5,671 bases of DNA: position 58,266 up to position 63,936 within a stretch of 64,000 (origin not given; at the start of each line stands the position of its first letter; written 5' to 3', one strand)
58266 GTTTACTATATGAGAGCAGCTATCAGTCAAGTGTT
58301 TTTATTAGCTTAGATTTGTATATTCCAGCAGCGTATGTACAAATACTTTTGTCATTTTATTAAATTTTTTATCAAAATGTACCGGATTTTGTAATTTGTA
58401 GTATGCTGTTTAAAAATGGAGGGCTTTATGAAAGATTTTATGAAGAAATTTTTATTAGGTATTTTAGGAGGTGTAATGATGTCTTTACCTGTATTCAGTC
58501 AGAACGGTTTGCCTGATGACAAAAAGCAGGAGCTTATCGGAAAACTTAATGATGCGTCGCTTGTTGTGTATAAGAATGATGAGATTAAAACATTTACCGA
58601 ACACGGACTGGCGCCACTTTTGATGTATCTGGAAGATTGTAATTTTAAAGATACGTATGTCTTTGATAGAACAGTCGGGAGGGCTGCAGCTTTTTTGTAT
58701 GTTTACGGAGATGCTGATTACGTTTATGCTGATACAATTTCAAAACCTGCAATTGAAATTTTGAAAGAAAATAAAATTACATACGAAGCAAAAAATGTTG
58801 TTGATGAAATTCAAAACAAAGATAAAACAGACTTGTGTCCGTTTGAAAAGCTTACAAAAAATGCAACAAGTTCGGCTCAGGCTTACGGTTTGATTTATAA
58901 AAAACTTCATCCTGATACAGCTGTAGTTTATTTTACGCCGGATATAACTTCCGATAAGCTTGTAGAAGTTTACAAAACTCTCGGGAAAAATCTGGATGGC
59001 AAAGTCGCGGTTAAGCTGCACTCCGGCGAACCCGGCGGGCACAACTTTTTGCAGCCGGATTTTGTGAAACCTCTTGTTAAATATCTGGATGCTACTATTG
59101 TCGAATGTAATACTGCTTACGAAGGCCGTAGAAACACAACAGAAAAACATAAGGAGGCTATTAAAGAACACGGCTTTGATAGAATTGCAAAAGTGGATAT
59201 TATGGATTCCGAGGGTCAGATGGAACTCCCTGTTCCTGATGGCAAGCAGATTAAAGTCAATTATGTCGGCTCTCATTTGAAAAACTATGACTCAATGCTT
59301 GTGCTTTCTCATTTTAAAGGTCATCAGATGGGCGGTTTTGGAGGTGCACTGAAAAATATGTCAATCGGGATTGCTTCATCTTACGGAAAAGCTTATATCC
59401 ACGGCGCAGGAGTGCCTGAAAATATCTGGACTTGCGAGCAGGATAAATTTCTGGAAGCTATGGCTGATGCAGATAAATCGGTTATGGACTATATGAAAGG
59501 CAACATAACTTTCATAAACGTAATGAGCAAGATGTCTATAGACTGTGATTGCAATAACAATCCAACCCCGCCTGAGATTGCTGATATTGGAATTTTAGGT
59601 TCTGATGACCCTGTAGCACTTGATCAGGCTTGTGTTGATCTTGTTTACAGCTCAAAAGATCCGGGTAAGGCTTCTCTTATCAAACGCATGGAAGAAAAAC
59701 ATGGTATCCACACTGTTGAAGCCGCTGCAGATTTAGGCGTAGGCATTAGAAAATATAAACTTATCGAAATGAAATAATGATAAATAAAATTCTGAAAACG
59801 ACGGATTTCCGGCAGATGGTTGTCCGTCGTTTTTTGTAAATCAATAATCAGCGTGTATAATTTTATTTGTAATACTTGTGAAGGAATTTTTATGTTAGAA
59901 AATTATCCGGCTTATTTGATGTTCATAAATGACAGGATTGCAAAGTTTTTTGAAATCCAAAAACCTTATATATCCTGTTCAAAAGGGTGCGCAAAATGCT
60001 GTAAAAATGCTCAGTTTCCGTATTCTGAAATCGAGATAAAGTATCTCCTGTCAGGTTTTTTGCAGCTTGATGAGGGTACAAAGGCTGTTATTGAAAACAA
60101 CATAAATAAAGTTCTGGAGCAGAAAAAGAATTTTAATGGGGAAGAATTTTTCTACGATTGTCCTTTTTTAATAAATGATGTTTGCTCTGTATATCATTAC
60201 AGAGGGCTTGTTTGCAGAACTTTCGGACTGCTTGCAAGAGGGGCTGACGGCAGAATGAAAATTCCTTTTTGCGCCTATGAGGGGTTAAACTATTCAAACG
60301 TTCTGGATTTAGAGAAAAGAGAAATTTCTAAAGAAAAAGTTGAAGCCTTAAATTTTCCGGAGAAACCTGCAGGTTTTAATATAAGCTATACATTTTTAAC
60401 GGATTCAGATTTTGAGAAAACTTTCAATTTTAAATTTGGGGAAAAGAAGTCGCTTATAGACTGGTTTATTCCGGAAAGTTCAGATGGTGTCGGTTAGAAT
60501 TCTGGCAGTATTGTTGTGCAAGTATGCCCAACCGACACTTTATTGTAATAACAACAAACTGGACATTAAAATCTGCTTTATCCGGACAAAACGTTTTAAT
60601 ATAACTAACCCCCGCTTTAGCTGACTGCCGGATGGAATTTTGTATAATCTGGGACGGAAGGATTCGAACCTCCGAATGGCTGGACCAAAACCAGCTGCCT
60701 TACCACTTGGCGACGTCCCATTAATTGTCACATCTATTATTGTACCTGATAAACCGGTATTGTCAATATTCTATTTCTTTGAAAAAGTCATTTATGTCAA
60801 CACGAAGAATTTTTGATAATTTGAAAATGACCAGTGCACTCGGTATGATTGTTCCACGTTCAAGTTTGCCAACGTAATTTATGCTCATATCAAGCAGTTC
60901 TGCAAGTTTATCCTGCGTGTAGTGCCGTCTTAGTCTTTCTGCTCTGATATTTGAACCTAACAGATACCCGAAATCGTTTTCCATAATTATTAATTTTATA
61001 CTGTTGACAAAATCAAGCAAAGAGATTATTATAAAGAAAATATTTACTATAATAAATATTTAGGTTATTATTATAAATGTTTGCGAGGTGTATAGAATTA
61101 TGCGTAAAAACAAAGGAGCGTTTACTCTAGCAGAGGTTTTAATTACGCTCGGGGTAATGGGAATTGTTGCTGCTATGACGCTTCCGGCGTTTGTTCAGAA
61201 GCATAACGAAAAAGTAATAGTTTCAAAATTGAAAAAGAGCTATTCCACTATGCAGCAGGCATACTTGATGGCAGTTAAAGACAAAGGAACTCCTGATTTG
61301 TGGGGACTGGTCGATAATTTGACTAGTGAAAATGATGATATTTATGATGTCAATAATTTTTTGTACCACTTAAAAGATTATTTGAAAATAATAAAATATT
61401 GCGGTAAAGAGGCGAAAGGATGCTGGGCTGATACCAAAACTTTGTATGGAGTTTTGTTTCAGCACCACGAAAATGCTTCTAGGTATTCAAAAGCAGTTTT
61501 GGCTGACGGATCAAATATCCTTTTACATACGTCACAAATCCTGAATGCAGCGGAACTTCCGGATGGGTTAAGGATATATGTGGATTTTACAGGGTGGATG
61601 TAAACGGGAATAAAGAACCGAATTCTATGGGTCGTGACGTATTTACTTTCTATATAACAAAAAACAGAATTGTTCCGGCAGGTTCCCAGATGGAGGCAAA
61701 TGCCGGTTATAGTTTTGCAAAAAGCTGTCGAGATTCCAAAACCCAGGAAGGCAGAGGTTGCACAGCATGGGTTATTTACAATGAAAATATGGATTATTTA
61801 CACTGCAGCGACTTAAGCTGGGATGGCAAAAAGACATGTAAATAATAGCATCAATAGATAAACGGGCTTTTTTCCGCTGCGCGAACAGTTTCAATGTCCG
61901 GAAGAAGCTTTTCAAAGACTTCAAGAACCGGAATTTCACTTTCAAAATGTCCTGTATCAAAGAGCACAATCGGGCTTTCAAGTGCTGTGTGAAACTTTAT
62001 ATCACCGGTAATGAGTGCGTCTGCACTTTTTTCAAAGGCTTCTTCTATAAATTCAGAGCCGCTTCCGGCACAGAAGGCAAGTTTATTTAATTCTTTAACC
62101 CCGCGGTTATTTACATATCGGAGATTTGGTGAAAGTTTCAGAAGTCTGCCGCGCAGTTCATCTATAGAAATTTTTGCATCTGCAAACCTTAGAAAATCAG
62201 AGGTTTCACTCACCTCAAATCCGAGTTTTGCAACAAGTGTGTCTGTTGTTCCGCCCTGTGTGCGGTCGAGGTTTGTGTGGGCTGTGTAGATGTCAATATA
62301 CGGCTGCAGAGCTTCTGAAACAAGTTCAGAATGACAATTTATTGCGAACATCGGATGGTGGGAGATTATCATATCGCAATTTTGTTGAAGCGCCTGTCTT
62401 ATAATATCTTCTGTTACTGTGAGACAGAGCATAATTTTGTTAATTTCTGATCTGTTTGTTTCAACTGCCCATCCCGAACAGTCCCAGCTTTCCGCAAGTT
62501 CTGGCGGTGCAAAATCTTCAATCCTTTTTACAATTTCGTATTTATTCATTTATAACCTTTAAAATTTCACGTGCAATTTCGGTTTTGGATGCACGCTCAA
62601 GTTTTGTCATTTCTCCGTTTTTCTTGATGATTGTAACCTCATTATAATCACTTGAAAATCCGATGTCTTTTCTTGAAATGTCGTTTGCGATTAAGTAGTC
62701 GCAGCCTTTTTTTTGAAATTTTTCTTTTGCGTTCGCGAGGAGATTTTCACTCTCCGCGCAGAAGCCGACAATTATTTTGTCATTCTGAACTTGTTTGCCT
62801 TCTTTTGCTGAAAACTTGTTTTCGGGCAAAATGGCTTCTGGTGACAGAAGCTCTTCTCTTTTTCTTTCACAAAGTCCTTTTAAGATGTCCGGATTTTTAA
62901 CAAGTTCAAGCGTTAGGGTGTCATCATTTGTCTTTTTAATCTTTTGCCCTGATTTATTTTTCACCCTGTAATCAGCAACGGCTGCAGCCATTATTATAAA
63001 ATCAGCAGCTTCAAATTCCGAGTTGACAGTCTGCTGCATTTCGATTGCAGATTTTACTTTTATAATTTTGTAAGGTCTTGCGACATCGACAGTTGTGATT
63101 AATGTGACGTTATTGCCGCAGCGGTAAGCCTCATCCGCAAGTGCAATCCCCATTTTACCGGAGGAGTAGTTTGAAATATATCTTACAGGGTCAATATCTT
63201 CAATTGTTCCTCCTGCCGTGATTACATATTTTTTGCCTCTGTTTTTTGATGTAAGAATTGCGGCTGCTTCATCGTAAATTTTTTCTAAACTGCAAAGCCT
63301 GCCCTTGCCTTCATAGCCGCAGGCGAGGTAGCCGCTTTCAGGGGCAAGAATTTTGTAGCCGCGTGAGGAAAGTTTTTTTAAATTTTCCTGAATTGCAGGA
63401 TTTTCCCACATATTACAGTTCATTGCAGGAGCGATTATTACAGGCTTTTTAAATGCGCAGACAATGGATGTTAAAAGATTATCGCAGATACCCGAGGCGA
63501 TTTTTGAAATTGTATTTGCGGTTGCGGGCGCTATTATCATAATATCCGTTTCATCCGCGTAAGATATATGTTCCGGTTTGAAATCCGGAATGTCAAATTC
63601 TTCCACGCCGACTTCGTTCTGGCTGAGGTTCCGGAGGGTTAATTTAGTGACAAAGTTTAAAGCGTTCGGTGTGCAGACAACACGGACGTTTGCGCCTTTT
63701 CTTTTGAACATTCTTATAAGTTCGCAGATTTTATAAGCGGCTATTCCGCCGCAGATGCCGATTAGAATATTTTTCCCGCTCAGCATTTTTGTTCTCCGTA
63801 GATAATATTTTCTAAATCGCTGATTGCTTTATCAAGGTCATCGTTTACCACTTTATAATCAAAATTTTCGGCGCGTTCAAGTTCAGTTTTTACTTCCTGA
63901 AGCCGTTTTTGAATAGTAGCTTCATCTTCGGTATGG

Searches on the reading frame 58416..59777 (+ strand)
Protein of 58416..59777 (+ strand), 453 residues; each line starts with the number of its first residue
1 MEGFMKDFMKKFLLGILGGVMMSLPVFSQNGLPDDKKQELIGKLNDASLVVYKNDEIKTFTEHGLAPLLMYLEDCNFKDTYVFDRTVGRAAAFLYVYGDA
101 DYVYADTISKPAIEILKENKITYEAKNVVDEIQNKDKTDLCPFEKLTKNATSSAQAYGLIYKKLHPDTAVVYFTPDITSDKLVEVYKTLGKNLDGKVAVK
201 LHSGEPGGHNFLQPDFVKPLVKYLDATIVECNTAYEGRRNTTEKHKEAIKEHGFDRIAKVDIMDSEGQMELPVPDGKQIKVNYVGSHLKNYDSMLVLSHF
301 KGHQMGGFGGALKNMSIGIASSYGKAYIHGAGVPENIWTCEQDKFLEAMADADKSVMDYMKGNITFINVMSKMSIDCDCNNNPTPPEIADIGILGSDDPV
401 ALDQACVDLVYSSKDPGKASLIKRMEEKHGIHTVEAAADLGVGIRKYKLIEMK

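Call 65: search_protein_families(library=pfam, proteins=[window:58416-59777:+], max_evalue=0.001)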
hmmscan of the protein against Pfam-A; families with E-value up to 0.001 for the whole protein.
window:58416-59777:+ (453 aa): 2 families
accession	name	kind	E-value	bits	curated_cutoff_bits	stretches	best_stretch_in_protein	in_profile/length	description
PF04015.17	DUF362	-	2.5e-47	162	24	1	197-408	1-200/200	Domain of unknown function (DUF362)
PF08973.16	TM1506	-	3.3e-33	114.6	27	1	45-163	9-129/130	Domain of unknown function (DUF1893)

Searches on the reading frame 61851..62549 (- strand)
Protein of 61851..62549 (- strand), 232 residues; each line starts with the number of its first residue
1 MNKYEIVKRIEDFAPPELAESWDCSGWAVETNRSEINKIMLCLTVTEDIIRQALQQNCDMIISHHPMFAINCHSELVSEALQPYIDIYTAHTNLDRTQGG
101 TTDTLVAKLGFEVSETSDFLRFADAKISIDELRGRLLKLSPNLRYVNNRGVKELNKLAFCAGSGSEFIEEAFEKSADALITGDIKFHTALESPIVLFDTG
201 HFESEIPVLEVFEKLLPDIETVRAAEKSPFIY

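Call 65: search_protein_families(library=pfam, proteins=[window:61851-62549:-], max_evalue=0.001)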
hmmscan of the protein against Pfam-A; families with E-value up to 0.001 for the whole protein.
window:61851-62549:- (232 aa): 1 family
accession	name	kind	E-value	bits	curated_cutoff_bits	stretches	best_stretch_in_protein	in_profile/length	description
PF01784.24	DUF34_NIF3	-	6.4e-51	173.9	23.4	1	1-218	1-237/256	Duf34/NIF3 (NGG1p interacting factor 3)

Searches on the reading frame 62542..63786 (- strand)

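Call 65: search_protein_families(library=pfam, proteins=[window:62542-63786:-], max_evalue=0.001)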
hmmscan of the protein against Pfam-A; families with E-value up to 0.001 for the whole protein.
window:62542-63786:- (414 aa): 2 families
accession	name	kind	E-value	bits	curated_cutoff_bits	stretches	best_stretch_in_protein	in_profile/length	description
PF04127.22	DFP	-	5.5e-65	219.1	22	1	183-387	2-186/186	DNA/pantothenate metabolism flavoprotein C-terminal domain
PF02441.25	Flavoprotein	-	1.5e-35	122.6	22.7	1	5-171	1-155/162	Flavoprotein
